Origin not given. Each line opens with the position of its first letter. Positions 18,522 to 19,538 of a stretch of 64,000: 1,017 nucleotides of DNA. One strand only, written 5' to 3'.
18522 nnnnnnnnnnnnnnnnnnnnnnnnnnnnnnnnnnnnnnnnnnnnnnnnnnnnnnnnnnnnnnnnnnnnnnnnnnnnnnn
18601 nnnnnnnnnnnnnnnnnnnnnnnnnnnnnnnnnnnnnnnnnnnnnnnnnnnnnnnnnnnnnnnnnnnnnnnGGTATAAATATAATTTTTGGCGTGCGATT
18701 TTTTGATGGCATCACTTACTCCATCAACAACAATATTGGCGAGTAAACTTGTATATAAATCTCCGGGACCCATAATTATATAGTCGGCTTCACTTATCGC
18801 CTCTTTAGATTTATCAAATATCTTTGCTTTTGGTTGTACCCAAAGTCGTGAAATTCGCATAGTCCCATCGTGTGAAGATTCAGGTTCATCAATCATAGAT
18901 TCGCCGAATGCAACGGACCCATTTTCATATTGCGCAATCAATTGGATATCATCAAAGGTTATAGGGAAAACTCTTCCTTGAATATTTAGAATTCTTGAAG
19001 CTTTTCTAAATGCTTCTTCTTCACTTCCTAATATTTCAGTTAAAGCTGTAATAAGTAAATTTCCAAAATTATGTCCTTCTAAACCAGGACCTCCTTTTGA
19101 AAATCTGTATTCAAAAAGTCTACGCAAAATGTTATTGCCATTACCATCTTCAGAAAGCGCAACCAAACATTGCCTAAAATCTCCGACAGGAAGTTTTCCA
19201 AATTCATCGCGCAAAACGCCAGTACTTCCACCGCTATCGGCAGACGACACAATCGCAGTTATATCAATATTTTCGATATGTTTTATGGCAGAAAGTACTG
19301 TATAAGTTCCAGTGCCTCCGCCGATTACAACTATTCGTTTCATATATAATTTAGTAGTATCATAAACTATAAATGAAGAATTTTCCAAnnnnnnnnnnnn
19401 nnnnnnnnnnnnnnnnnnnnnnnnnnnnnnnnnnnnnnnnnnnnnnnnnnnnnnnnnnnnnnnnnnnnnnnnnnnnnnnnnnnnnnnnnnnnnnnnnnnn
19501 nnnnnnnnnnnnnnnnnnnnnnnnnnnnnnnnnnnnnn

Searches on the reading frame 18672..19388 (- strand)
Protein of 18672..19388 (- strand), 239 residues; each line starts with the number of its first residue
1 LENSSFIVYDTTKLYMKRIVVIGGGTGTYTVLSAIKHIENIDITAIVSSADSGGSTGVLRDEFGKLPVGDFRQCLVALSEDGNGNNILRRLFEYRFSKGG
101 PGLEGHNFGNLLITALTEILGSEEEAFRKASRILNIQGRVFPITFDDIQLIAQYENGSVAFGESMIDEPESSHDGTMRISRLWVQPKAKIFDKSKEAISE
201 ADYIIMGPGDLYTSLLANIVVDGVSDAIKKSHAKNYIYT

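Call 40: search_protein_families(library=pfam, proteins=[window:18672-19388:-], max_evalue=0.001)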
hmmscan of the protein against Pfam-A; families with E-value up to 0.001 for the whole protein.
window:18672-19388:- (239 aa): 1 family
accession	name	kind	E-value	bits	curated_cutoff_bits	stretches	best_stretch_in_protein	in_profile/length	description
PF01933.23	CofD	-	1.8e-63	214.9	30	1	19-235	1-210/290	2-phospho-L-lactate transferase CofD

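Call 41: find_encoding_contigs(protein=window:18672-19343:-, flank=1500, max_places=6)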
Protein seq(224 aa) (224 aa): 5 contigs read that carry it; 1 place shown.
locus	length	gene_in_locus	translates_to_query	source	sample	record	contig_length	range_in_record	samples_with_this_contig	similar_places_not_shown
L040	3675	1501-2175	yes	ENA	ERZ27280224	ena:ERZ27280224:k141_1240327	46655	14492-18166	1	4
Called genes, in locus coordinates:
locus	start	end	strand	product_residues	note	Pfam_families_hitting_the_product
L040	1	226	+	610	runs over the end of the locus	PF00515:TPR_1 (weak), PF13414:TPR_11, PF13424:TPR_12, PF13424:TPR_12 (weak), PF00515:TPR_1, PF07719:TPR_2 (weak), PF13181:TPR_8 (weak), PF14559:TPR_19, +10 more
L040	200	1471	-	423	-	PF01943:Polysacc_synt, PF13440:Polysacc_synt_3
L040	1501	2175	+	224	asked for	PF01933:CofD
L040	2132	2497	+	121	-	PF01933:CofD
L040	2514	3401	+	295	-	PF00535:Glycos_transf_2, PF10111:Glyco_tranf_2_2 (faint), PF13641:Glyco_tranf_2_3, PF13712:Glyco_tranf_2_5 (weak), PF13632:Glyco_trans_2_3 (weak)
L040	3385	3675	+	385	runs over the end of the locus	PF13439:Glyco_transf_4, PF20706:GT4-conflict, PF00534:Glycos_transf_1, PF13692:Glyco_trans_1_4, PF13524:Glyco_trans_1_2 (weak)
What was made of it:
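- The other broken gene (CofD) is also reproduced in 5 contigs (call 41).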
